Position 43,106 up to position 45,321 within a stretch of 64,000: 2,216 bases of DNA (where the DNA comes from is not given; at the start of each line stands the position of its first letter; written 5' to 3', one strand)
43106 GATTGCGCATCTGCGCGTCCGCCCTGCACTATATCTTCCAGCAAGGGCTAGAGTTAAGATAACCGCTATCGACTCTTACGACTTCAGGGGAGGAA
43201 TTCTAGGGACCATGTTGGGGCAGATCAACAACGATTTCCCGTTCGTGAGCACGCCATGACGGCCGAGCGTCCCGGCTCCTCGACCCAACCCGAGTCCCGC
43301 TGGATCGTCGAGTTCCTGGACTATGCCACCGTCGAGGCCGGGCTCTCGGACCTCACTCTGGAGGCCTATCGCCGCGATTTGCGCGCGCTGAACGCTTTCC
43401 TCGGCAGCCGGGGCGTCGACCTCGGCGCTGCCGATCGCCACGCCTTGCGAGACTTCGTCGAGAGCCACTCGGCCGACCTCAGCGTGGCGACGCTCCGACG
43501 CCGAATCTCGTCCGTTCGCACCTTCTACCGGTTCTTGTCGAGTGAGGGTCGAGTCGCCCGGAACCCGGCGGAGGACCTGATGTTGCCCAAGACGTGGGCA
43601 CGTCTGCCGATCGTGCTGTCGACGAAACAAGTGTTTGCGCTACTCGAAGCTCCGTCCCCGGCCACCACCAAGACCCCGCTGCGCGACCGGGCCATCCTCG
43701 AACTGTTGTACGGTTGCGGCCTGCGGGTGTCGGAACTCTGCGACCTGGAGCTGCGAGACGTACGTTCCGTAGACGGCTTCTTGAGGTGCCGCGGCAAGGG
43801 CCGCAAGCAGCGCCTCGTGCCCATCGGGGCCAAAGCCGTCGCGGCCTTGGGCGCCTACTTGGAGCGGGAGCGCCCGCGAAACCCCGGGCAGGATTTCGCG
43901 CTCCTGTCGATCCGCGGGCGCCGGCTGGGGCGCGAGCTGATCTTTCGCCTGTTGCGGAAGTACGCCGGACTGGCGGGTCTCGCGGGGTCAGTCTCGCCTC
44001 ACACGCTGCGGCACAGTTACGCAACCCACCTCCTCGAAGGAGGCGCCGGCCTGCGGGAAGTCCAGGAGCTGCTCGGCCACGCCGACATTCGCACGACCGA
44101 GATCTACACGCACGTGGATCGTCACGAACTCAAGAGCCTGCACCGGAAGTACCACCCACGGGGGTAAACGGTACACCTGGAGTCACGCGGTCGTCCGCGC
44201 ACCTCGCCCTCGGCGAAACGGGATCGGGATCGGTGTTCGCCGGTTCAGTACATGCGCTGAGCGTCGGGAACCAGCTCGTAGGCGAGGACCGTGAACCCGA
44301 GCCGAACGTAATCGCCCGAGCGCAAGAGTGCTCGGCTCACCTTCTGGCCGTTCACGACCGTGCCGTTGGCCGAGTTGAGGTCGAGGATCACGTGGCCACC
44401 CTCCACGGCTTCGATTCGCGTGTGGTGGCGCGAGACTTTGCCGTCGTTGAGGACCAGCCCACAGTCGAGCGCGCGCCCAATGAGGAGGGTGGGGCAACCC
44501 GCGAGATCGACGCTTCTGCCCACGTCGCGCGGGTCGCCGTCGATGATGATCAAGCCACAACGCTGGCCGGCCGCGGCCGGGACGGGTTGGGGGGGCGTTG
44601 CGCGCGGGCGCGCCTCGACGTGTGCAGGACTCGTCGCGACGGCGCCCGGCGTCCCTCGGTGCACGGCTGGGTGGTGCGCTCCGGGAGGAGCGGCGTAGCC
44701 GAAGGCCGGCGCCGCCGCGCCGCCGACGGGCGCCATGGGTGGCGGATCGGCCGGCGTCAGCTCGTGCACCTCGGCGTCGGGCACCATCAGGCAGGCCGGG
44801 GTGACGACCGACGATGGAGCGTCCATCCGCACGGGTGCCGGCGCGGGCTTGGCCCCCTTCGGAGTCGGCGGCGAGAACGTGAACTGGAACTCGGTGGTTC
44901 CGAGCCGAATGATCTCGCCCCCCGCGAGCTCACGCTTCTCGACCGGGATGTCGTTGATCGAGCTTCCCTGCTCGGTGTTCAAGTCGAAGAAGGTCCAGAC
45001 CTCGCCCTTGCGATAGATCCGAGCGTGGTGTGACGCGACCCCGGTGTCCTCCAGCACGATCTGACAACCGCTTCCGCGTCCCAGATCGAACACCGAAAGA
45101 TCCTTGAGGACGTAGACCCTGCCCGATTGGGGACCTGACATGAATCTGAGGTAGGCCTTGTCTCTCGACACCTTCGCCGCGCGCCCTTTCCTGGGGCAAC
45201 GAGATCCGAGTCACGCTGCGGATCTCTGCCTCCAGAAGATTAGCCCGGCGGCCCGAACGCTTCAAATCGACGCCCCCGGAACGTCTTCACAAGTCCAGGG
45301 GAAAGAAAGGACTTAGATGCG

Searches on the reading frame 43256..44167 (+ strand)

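Call 8: search_protein_families(library=pfam, proteins=[window:43256-44167:+], max_evalue=0.01)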
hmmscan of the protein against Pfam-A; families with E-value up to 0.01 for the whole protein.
window:43256-44167:+ (303 aa): 2 families
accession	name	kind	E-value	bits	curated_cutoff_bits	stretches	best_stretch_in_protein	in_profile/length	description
PF00589.27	Phage_integrase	-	2.4e-43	148.3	27.1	1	121-289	3-170/172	Phage integrase family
PF02899.23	Phage_int_SAM_1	-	1.3e-18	67.5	22.3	1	17-98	1-83/83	Phage integrase, N-terminal SAM-like domain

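Call 9: search_protein_families(library=ncbifam, proteins=[window:43256-44167:+], max_evalue=0.01)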
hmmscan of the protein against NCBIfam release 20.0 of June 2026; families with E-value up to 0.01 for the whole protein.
window:43256-44167:+ (303 aa): 13 families
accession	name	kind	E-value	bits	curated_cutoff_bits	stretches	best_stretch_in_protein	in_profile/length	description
NF001399.0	PRK00283.1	subfamily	7.5e-96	320.9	279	1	13-303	5-299/300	tyrosine recombinase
TIGR02225.1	recomb_XerD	equivalog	2.7e-95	319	329.6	1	19-302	2-289/290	site-specific tyrosine recombinase XerD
TIGR02224.1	recomb_XerC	equivalog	2.1e-86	290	335.15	1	19-302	2-292/295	tyrosine recombinase XerC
NF040815.2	recomb_XerA_Arch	equivalog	1.8e-58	198.2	220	1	20-294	3-261/263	site-specific tyrosine recombinase/integron integrase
NF002331.0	PRK01287.1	subfamily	8.6e-54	182.9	371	1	14-301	27-326/365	site-specific tyrosine recombinase XerC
TIGR02249.1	integrase_gron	subfamily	1.4e-34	119.9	265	2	225-289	238-302/315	integron integrase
NF003462.0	PRK05084.1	equivalog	1.8e-26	92.7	267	1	141-294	194-351/360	tyrosine recombinase XerS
NF011946.0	PRK15417.1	equivalog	2.4e-21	76.2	435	2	231-289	259-317/337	integron integrase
NF007371.0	PRK09871.1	subfamily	1.5e-16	60.5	222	1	121-289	7-176/198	tyrosine-type DNA invertase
NF007370.0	PRK09870.1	subfamily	8.1e-14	51.7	221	1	126-287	18-179/200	tyrosine-type DNA invertase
NF040693.1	recomb_GmtY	equivalog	3e-09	36.6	340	1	246-292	391-437/441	gamma-mobile-trio recombinase GmtY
NF002685.0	PRK02436.1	equivalog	2.8e-08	33.9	178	1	29-284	13-243/245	site-specific tyrosine recombinase XerD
NF041502.1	integrase_1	equivalog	0.0027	16.5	350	1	246-293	319-366/484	site-specific integrase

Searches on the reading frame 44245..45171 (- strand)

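Call 8: search_protein_families(library=pfam, proteins=[window:44245-45171:-], max_evalue=0.01)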
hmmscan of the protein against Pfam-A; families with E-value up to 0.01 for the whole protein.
window:44245-45171:- (308 aa): 2 families
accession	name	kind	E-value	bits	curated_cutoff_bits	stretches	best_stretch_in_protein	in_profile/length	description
PF16697.10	Yop-YscD_cpl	-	2.7e-32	111.3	33.2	2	9-97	1-90/94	Inner membrane component of T3SS, cytoplasmic domain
PF00498.31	FHA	-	1.2e-30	106.2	20.7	2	230-292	2-67/67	FHA domain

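Call 9: search_protein_families(library=ncbifam, proteins=[window:44245-45171:-], max_evalue=0.01)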
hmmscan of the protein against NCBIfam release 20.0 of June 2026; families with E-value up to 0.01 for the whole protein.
window:44245-45171:- (308 aa): 7 families
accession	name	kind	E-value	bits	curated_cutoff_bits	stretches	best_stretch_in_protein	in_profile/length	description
NF049868.1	FhaB_Rv0019c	equivalog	1.5e-32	112.8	125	2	184-296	46-156/158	FHA domain-containing protein FhaB/FipA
NF052573.1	HisKinEspAMyxo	equivalog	1.4e-23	82.9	1400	2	199-295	19-116/755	serine histidine kinase EspA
NF033760.1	gliding_GltG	equivalog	3e-20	72.3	650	2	231-299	28-97/650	adventurous gliding motility protein GltG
NF041660.2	oxygluDhInhib_OdhI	equivalog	3.8e-18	65.6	200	2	226-293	55-122/130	oxoglutarate dehydrogenase inhibitor Odhl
TIGR03354.1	VI_FHA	hypoth_equivalog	5e-17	62.8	120.25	2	229-303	26-107/420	type VI secretion system-associated FHA domain protein TagH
NF052403.1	ESX1TransRegEspM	equivalog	2.5e-07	29.9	550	1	228-292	30-93/367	ESX-1 type VII secretion system transcriptional regulator EspM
TIGR02500.1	type_III_yscD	equivalog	2.6e-06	26.6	86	1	8-52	3-46/413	type III secretion system inner membrane ring subunit SctD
